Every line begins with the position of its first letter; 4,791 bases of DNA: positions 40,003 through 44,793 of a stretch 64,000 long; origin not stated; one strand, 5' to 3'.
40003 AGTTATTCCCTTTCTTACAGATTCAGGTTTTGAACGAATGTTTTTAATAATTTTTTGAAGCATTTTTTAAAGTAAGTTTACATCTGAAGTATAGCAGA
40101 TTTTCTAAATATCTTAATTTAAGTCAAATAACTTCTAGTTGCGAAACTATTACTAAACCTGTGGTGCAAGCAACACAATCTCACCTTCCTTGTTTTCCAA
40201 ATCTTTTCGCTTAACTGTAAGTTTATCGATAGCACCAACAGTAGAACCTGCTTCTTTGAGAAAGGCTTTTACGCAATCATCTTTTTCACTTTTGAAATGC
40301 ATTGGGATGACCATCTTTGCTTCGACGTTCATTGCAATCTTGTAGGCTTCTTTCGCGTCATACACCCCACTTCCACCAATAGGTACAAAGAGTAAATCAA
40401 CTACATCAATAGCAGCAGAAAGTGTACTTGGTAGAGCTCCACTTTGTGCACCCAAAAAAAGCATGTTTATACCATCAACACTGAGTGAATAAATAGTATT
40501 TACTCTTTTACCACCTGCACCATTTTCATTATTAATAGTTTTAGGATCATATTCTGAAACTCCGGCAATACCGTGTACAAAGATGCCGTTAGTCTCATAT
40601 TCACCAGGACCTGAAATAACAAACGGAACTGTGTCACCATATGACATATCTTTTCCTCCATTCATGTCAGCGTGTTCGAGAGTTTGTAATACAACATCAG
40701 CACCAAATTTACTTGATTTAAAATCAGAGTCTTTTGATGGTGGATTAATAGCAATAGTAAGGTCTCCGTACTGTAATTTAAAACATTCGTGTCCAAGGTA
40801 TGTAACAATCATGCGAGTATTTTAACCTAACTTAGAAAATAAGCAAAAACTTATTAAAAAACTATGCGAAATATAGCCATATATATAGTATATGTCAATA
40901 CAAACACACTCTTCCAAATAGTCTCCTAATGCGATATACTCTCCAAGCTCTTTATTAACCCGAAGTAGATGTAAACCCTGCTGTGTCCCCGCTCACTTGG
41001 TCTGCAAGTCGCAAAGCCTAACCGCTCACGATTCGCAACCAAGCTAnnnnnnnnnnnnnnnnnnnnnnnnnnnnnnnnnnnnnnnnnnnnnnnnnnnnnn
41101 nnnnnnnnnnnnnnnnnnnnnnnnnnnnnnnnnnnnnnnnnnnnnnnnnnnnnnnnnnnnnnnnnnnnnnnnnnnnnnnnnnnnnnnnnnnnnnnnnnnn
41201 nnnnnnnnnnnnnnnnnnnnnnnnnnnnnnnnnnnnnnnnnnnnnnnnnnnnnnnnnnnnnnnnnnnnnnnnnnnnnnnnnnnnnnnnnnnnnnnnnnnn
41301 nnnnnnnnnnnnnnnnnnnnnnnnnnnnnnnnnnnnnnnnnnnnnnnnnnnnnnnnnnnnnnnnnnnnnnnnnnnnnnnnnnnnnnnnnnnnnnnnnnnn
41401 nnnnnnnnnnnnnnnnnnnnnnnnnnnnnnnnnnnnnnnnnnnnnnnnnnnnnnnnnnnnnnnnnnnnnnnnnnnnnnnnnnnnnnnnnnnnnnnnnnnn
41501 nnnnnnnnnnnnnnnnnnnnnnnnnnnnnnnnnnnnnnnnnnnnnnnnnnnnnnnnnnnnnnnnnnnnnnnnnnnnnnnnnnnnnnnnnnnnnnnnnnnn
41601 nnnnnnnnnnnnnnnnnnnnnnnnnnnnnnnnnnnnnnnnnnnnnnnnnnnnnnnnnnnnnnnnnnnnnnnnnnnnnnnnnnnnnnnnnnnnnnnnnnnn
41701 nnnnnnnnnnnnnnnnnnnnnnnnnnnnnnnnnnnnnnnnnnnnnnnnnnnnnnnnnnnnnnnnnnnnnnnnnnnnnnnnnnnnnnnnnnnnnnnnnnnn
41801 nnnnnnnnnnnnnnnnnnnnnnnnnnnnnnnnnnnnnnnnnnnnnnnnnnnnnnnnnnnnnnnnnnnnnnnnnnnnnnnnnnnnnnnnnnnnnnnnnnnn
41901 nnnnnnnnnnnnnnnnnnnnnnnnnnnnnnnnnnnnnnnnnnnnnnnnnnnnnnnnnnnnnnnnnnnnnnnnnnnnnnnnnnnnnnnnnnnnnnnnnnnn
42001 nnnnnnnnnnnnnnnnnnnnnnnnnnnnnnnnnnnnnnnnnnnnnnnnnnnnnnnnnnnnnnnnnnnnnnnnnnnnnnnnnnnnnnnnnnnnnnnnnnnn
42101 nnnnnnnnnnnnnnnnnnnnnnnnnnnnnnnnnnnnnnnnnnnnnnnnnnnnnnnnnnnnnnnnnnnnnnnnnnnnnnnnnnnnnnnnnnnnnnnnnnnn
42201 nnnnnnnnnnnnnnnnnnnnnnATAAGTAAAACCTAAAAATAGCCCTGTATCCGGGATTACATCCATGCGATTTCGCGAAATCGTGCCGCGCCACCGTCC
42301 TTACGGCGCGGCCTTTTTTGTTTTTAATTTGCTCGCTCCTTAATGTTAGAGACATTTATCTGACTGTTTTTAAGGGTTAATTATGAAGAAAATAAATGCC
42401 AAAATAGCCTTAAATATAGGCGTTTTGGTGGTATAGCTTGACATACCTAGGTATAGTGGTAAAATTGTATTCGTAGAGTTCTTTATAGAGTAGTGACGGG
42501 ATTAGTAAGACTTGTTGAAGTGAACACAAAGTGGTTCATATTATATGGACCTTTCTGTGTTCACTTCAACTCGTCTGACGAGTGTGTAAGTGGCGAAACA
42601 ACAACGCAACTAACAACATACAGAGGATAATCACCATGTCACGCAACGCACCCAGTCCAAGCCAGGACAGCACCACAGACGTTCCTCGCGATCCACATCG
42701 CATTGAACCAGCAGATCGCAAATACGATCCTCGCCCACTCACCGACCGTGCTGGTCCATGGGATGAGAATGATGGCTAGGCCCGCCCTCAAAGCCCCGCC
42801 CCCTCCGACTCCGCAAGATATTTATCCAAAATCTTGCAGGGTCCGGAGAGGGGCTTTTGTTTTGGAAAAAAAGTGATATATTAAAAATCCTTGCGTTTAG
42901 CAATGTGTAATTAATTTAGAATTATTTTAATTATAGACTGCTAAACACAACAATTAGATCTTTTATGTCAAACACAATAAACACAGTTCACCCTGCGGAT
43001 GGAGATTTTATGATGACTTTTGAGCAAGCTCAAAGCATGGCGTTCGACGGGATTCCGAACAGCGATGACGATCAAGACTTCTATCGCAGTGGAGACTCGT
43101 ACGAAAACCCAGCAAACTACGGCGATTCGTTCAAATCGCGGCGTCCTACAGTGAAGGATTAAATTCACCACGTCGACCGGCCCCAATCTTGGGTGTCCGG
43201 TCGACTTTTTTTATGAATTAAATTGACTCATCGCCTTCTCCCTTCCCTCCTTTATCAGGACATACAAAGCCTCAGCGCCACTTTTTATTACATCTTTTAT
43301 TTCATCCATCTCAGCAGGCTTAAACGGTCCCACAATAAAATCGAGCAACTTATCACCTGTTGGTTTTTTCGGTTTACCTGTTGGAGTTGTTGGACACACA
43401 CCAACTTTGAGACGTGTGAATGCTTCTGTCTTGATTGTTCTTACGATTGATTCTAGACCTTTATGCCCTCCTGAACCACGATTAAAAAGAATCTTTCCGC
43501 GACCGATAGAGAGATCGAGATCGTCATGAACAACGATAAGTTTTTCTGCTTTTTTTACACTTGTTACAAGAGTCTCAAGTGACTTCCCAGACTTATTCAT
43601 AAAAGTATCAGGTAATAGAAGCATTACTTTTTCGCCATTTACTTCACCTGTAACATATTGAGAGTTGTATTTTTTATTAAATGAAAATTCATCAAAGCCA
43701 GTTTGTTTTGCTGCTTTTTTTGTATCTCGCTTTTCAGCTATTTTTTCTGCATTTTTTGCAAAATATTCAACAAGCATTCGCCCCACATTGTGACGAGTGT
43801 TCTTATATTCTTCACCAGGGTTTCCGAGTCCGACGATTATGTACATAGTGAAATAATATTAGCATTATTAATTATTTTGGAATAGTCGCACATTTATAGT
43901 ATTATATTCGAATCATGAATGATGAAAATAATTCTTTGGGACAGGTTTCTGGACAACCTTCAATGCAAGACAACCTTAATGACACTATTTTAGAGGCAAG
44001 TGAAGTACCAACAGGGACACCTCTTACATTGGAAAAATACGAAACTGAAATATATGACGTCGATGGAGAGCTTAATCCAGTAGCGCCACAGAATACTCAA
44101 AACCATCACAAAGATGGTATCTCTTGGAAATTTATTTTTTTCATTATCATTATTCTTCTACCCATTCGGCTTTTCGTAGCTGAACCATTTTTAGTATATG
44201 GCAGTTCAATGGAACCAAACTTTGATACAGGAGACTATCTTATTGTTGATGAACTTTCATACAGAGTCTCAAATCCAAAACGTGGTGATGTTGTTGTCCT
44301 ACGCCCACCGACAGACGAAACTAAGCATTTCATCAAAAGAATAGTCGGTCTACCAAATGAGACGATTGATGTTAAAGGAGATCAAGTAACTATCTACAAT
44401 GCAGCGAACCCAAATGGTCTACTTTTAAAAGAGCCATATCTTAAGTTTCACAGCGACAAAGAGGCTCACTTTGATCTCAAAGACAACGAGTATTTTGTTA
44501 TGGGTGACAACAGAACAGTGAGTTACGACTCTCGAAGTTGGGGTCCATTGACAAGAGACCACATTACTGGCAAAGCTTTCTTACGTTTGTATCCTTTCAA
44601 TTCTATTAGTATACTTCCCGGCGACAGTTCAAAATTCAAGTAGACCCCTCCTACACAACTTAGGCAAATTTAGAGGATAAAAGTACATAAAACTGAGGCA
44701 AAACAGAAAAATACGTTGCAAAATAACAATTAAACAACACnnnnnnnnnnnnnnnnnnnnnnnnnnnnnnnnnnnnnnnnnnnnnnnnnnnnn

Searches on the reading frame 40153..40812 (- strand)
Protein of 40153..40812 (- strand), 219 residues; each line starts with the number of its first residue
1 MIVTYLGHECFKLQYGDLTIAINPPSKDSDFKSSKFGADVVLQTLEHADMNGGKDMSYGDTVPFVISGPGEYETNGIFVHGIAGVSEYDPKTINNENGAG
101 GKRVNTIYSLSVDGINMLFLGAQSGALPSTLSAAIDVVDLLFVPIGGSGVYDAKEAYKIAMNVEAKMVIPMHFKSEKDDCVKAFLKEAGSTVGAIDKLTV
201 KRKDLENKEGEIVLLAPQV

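Call 63: search_protein_families(library=pfam, proteins=[window:40153-40812:-])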
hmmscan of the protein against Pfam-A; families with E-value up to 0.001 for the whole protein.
window:40153-40812:- (219 aa): 1 family
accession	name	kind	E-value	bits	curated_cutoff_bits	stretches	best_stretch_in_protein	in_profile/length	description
PF13483.12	Lactamase_B_3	-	6.1e-26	91.7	24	1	3-172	2-160/160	Beta-lactamase superfamily domain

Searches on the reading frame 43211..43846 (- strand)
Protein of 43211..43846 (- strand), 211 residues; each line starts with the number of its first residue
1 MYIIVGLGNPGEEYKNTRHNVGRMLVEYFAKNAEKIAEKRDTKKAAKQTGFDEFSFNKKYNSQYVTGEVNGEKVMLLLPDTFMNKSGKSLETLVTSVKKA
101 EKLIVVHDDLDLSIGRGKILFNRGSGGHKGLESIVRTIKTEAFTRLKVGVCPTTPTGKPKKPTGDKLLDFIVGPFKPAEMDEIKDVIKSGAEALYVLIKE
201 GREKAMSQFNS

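Call 64: search_protein_families(library=pfam, proteins=[window:43211-43846:-])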
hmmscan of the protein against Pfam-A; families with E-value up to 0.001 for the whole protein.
window:43211-43846:- (211 aa): 1 family
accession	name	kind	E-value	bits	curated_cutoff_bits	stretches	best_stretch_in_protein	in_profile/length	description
PF01195.25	Pept_tRNA_hydro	-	1.1e-49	169.2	27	1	3-210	1-183/183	Peptidyl-tRNA hydrolase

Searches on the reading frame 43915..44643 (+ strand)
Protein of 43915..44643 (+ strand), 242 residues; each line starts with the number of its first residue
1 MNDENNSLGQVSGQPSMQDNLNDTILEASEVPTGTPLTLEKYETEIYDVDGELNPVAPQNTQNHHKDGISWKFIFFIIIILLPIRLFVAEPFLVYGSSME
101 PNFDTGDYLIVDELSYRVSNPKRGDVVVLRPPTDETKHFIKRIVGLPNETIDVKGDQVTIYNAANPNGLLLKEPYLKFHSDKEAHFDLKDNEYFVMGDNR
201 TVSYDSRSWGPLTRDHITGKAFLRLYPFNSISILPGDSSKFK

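Call 64: search_protein_families(library=pfam, proteins=[window:43915-44643:+])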
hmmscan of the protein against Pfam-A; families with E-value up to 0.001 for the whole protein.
window:43915-44643:+ (242 aa): 2 families
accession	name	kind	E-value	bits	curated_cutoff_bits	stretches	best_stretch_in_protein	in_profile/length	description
PF10502.14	Peptidase_S26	-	6.1e-43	147.1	22.9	1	72-225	6-167/168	Signal peptidase, peptidase S26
PF00717.28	Peptidase_S24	-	7.2e-05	22.9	23.3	1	94-151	40-89/116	Peptidase S24-like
